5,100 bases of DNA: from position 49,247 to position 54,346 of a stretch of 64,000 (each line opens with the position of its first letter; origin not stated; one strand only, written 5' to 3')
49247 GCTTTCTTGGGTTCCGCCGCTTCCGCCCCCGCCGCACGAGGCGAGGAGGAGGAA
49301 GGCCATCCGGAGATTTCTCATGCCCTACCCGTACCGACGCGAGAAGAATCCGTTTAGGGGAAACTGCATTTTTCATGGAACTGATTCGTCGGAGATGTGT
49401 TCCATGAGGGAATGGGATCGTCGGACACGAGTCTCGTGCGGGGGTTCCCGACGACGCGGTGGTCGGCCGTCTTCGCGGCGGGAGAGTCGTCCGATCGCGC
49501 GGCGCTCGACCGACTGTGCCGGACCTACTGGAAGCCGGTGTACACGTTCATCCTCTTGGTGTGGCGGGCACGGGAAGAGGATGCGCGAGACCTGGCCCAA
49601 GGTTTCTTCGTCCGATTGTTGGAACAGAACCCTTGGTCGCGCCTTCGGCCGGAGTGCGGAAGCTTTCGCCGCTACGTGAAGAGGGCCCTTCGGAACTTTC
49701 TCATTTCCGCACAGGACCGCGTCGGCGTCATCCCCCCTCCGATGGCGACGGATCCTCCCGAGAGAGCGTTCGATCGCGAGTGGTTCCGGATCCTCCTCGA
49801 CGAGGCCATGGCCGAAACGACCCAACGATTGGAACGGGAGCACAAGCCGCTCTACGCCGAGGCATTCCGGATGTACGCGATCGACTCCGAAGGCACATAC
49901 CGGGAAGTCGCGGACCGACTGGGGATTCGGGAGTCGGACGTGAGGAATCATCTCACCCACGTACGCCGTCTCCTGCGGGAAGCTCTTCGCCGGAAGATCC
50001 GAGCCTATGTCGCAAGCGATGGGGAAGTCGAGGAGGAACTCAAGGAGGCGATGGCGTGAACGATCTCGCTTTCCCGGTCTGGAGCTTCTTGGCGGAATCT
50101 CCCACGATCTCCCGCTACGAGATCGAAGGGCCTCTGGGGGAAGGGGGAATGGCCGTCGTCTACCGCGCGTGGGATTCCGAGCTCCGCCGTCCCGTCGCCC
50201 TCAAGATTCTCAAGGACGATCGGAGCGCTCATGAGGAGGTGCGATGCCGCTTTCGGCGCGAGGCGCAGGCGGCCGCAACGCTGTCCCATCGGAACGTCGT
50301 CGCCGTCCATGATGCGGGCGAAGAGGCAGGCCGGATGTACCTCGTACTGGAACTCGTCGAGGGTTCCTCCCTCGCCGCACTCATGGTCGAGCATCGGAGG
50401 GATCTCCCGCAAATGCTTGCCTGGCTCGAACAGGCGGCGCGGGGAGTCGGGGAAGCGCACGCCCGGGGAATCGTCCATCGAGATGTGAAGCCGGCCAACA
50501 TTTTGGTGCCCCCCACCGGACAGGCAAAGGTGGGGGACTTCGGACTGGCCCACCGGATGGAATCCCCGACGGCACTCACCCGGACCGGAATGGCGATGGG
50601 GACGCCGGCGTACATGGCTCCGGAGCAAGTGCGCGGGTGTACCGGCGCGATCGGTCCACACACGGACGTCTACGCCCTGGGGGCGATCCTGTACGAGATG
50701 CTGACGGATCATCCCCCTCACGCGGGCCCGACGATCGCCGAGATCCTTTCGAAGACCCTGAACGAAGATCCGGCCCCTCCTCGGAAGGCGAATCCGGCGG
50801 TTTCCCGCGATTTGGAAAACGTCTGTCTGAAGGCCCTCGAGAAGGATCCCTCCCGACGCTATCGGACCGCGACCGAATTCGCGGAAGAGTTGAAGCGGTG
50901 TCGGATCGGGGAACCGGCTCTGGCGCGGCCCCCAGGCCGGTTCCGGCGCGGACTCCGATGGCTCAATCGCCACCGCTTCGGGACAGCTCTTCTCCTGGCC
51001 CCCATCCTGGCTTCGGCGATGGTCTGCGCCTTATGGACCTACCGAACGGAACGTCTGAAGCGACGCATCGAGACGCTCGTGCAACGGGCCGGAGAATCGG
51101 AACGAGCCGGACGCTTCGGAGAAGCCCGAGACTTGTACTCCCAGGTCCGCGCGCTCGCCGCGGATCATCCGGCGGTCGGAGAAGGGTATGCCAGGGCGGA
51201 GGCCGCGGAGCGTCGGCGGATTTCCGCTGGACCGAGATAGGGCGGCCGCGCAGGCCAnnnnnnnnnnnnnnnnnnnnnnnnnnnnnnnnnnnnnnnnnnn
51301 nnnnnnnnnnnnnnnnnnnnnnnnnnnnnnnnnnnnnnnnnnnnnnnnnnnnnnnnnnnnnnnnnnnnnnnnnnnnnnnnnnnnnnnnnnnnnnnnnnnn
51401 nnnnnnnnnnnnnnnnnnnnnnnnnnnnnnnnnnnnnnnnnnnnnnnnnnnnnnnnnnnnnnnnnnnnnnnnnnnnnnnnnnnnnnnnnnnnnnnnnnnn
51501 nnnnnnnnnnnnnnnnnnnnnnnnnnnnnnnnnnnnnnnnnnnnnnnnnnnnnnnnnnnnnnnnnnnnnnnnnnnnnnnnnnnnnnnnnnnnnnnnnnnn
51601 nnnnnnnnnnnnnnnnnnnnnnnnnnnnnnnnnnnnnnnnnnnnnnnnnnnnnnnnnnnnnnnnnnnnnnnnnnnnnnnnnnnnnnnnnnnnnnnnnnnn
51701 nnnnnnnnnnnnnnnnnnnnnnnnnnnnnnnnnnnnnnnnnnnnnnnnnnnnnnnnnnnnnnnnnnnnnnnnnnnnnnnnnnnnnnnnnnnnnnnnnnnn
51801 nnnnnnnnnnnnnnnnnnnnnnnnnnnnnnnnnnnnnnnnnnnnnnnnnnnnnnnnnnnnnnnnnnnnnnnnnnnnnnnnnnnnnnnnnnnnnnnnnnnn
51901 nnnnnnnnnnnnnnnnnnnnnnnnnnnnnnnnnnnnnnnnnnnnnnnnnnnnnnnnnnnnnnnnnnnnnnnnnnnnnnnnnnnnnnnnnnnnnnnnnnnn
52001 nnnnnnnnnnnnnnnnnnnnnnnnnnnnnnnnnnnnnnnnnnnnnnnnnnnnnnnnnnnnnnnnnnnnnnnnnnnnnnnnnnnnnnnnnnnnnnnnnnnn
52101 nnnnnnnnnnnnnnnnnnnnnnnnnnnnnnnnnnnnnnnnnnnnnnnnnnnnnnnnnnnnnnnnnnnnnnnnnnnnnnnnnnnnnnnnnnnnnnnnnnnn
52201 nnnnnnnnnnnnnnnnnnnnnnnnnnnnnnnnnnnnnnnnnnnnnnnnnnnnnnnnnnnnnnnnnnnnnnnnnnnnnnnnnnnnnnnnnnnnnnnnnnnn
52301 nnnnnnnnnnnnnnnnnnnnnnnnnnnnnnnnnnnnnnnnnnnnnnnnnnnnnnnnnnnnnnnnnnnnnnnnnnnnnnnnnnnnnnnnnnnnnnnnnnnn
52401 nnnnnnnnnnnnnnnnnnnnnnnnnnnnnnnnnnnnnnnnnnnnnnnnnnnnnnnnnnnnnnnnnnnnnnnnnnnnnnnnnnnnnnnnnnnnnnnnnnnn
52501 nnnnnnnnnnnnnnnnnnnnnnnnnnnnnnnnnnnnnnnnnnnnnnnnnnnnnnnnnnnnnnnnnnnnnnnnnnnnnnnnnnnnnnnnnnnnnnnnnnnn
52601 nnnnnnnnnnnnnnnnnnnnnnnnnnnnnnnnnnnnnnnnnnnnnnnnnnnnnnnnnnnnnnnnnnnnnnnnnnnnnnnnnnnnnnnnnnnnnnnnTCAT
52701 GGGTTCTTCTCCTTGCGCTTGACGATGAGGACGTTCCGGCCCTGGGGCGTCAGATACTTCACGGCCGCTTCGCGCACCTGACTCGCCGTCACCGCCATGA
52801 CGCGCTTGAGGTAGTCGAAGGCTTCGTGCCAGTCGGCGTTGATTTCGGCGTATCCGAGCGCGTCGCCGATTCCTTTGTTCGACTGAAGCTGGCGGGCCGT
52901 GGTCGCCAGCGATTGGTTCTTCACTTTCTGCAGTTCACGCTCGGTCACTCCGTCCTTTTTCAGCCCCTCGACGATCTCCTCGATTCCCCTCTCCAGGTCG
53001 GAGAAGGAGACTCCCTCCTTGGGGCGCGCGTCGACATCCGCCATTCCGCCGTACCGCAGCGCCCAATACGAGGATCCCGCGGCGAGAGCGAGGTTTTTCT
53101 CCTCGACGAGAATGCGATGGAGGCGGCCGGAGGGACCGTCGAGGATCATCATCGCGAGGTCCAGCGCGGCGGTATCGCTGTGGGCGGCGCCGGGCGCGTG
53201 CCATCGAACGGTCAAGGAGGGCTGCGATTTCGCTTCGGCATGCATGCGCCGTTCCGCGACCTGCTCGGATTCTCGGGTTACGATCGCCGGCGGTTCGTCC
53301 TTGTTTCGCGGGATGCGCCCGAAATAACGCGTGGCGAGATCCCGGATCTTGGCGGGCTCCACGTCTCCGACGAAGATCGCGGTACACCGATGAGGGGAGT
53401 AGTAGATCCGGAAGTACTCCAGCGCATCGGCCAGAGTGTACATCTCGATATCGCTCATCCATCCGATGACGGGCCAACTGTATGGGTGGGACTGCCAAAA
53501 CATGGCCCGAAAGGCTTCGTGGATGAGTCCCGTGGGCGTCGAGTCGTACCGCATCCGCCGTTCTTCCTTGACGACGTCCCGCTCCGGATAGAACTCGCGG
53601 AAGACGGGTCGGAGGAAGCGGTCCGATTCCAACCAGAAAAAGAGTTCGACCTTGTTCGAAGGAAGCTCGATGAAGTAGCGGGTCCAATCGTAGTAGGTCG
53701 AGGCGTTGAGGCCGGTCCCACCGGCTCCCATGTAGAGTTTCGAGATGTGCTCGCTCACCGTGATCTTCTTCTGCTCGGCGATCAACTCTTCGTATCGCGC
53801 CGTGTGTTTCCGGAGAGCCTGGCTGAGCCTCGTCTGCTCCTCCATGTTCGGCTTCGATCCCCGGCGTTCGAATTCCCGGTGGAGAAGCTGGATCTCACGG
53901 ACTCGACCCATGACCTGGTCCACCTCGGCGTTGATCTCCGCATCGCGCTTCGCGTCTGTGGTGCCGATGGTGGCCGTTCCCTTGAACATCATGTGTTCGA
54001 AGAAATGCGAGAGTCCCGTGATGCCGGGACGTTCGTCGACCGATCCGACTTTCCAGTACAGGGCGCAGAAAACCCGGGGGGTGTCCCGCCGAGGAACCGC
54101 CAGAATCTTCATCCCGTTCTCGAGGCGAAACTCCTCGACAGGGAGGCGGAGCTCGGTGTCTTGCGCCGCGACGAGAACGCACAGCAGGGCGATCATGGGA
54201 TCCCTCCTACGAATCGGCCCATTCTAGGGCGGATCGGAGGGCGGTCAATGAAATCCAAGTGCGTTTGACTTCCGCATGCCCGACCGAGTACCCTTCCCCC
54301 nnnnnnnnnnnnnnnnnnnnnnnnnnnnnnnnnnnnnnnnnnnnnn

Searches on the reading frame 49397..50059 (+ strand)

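Call 30: search_protein_families(library=ncbifam, proteins=[window:49397-50059:+], max_evalue=0.00001)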
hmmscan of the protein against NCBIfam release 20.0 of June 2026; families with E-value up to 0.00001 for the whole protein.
window:49397-50059:+ (220 aa): 2 families
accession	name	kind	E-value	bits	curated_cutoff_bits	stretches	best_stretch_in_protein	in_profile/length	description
TIGR02937.1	sigma70-ECF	superfamily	1.6e-14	53.9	42.9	1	36-197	2-165/165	sigma-70 family RNA polymerase sigma factor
TIGR02985.1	Sig70_bacteroi1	subfamily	4.1e-07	30.4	126.4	1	38-197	4-162/162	RNA polymerase sigma-70 factor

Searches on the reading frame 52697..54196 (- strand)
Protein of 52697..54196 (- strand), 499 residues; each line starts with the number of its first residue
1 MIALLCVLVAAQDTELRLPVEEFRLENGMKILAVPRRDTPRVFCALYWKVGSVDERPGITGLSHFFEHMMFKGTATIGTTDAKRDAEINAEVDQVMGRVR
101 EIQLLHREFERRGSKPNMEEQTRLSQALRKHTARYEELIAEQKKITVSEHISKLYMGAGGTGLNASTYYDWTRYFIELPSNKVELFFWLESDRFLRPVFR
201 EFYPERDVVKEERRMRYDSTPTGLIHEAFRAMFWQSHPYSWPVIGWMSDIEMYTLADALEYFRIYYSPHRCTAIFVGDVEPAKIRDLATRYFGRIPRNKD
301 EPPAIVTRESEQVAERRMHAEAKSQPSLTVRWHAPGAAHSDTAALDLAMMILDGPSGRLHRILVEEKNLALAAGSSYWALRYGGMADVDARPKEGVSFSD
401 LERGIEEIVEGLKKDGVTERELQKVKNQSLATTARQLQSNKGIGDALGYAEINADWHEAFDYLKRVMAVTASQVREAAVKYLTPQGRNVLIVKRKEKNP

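Call 30: search_protein_families(library=ncbifam, proteins=[window:52697-54196:-], max_evalue=0.00001)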
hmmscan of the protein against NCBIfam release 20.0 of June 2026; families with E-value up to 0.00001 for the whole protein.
window:52697-54196:- (499 aa): 3 families
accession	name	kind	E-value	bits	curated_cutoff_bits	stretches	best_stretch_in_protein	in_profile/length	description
NF047421.1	YfmH_fam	equivalog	2.9e-15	56.4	250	1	204-495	131-424/425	EF-P 5-aminopentanol modification-associated protein YfmH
NF047422.1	YfmF_fam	equivalog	1.1e-10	41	285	1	232-480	153-400/412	EF-P 5-aminopentanol modification-associated protein YfmF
NF011681.0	PRK15101.1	equivalog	1.4e-09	36.6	765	1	23-76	47-100/961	pitrilysin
